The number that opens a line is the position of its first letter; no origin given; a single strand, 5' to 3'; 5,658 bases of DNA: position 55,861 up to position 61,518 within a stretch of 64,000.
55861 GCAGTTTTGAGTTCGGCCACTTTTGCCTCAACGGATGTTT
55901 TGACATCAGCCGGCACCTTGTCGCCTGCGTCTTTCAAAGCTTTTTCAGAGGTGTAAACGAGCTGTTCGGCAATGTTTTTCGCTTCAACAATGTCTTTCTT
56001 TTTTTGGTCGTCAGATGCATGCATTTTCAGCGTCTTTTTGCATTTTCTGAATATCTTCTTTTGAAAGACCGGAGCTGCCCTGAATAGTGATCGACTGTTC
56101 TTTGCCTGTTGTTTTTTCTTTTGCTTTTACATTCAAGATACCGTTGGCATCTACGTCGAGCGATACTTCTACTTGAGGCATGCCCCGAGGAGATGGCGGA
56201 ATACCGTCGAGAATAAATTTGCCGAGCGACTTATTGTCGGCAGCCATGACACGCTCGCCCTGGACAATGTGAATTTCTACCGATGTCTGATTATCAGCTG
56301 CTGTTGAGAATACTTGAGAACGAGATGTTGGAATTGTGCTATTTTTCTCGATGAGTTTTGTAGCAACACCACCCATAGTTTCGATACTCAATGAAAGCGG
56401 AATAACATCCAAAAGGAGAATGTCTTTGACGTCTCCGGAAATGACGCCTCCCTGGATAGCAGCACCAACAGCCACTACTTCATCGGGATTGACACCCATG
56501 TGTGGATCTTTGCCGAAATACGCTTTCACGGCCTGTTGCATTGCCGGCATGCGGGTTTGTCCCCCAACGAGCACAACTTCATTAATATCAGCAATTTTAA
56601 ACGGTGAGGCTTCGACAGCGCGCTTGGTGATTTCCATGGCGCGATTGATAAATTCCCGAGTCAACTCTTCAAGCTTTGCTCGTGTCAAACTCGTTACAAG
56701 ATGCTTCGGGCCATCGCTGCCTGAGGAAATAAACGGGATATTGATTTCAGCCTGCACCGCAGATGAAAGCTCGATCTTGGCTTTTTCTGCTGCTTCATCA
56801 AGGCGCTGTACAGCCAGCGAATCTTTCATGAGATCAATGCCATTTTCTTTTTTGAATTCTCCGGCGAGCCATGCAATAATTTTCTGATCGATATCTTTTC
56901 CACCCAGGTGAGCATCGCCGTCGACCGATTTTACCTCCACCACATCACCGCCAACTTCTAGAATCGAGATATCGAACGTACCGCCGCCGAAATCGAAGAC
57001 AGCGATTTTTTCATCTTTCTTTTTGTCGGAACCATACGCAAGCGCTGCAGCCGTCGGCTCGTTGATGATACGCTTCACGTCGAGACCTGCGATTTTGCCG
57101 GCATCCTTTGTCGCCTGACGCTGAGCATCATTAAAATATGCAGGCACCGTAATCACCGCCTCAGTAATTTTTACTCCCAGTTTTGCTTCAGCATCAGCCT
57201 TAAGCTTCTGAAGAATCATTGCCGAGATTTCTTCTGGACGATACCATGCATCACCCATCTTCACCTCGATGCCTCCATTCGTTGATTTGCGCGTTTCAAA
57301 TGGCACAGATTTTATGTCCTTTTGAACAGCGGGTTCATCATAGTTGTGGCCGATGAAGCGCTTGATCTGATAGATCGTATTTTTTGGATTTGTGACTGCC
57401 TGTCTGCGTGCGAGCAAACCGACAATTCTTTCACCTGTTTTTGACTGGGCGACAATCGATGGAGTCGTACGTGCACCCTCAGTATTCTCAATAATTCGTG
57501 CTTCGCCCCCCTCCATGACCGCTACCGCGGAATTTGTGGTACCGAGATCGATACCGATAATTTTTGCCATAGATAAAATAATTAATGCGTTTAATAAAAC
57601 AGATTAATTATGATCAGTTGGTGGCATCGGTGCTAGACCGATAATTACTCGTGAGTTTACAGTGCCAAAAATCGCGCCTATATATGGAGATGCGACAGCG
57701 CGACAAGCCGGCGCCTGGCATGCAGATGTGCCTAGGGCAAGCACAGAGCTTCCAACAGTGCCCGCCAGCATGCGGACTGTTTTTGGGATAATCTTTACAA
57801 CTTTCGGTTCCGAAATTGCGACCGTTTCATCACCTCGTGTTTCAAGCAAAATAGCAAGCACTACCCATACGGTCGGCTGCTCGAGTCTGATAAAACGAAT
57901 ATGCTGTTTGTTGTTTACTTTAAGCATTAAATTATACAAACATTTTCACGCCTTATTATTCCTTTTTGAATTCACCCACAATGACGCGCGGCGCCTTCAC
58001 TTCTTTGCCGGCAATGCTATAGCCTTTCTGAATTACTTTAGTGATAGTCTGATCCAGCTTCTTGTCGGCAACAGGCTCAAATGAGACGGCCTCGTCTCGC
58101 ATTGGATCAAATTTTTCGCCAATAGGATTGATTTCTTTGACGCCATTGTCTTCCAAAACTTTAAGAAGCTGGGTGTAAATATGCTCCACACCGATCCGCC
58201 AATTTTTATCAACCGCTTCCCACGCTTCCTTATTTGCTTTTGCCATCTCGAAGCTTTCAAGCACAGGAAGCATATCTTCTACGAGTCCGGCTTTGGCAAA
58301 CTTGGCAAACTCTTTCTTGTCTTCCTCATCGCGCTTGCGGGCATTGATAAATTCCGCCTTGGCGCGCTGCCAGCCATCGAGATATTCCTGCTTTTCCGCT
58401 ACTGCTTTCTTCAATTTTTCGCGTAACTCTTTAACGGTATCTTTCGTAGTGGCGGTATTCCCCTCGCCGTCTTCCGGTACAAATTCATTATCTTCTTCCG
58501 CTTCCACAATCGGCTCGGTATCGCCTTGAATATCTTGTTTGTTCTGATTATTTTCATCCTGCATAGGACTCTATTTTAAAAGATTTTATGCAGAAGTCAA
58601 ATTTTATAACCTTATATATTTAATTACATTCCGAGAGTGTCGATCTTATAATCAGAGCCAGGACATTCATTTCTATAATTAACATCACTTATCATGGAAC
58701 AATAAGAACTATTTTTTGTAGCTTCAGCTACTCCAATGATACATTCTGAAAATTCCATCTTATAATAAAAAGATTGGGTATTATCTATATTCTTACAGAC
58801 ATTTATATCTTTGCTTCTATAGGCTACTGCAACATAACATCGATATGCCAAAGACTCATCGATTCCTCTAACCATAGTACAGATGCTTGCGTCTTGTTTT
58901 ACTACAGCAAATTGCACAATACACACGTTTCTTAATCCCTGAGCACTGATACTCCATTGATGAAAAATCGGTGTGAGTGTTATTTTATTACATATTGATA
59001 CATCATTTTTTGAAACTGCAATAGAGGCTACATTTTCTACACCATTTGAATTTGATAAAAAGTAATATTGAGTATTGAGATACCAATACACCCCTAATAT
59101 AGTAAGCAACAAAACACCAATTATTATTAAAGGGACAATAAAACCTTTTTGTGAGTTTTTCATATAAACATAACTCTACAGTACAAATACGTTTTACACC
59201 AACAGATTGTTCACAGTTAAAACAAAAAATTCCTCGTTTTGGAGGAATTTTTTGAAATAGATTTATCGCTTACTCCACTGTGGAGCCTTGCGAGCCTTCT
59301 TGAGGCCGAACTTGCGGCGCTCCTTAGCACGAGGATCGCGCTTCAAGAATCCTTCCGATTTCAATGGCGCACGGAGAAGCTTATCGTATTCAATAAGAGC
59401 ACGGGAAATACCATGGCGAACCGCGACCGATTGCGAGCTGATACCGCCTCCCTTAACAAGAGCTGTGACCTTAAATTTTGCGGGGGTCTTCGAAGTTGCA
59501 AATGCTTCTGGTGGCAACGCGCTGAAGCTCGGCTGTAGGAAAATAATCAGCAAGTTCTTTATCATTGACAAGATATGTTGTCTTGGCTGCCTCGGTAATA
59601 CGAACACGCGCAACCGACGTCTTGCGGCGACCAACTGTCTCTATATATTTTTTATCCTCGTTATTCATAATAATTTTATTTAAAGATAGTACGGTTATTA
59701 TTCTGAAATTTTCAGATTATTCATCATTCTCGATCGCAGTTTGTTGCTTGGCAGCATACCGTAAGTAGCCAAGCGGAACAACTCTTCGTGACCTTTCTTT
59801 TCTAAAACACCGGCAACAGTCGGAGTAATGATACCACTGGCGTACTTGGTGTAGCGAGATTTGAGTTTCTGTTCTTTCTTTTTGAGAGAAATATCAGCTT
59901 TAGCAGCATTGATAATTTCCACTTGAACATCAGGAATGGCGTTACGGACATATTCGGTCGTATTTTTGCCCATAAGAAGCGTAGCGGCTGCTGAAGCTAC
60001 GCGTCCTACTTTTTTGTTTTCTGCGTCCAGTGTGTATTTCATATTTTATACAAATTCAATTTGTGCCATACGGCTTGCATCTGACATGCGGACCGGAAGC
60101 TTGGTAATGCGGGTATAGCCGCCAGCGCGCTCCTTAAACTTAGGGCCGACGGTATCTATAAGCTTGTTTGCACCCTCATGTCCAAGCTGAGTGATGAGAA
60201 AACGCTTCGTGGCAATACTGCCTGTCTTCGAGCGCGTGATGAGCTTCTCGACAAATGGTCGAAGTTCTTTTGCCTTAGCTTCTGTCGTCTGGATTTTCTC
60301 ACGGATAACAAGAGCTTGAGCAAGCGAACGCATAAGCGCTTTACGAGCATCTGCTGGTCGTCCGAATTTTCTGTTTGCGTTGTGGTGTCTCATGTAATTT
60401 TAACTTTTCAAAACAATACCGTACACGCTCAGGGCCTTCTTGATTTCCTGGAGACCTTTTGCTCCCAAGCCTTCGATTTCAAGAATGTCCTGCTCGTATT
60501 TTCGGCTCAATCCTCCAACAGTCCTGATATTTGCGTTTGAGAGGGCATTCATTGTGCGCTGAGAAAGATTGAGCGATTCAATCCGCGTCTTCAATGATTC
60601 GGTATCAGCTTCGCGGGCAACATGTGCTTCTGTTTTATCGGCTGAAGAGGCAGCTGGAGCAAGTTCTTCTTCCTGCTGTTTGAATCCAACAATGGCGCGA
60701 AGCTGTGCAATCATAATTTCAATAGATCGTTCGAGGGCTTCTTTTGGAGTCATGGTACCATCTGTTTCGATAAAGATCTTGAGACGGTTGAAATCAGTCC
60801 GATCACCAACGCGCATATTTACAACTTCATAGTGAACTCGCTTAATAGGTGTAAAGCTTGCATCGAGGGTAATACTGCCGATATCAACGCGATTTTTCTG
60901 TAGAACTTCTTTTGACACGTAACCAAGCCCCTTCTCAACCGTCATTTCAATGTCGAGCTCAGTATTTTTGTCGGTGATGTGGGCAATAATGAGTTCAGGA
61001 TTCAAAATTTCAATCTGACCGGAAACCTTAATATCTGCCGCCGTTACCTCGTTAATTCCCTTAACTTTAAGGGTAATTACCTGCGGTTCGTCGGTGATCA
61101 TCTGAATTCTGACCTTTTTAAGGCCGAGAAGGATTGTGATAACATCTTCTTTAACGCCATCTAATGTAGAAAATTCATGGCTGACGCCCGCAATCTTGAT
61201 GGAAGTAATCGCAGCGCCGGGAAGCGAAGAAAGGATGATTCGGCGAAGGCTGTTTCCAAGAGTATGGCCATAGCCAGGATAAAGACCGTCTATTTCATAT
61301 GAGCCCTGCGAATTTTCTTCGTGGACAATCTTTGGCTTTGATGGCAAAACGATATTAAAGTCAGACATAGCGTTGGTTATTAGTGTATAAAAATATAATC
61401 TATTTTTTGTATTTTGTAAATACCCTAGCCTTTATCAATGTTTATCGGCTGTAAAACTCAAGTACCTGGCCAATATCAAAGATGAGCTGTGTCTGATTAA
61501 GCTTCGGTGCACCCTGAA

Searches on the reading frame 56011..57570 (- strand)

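Call 89: search_protein_families(library=pfam, proteins=[window:56011-57570:-], max_evalue=0.00001)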
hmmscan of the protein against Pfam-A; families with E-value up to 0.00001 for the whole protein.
window:56011-57570:- (519 aa): 2 families
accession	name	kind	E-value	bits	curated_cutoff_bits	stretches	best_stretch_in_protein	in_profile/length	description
PF00012.26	HSP70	-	1.1e-224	747.5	20.6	1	4-516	1-516/599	Hsp70 protein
PF06723.19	MreB_Mbl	-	9.1e-20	71.2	27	1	117-371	75-316/327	MreB/Mbl protein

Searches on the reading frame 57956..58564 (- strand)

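Call 89: search_protein_families(library=pfam, proteins=[window:57956-58564:-], max_evalue=0.00001)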
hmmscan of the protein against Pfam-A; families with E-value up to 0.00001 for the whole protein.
window:57956-58564:- (202 aa): 1 family
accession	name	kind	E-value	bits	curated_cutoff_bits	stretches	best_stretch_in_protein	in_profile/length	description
PF01025.24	GrpE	-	1.2e-35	123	25.8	1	36-197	5-164/165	GrpE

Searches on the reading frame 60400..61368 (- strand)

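Call 89: search_protein_families(library=pfam, proteins=[window:60400-61368:-], max_evalue=0.00001)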
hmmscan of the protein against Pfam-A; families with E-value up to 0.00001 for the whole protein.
window:60400-61368:- (322 aa): 3 families
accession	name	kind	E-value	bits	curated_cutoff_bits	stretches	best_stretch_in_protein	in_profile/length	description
PF01000.31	RNA_pol_A_bac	-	5.7e-28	98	33.9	1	57-173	1-119/119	RNA polymerase Rpb3/RpoA insert domain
PF01193.29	RNA_pol_L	-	8e-22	77.2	24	1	31-223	5-74/74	RNA polymerase Rpb3/Rpb11 dimerisation domain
PF03118.21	RNA_pol_A_CTD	-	6.3e-17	61.5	23.8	1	254-314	6-66/67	Bacterial RNA polymerase, alpha chain C terminal domain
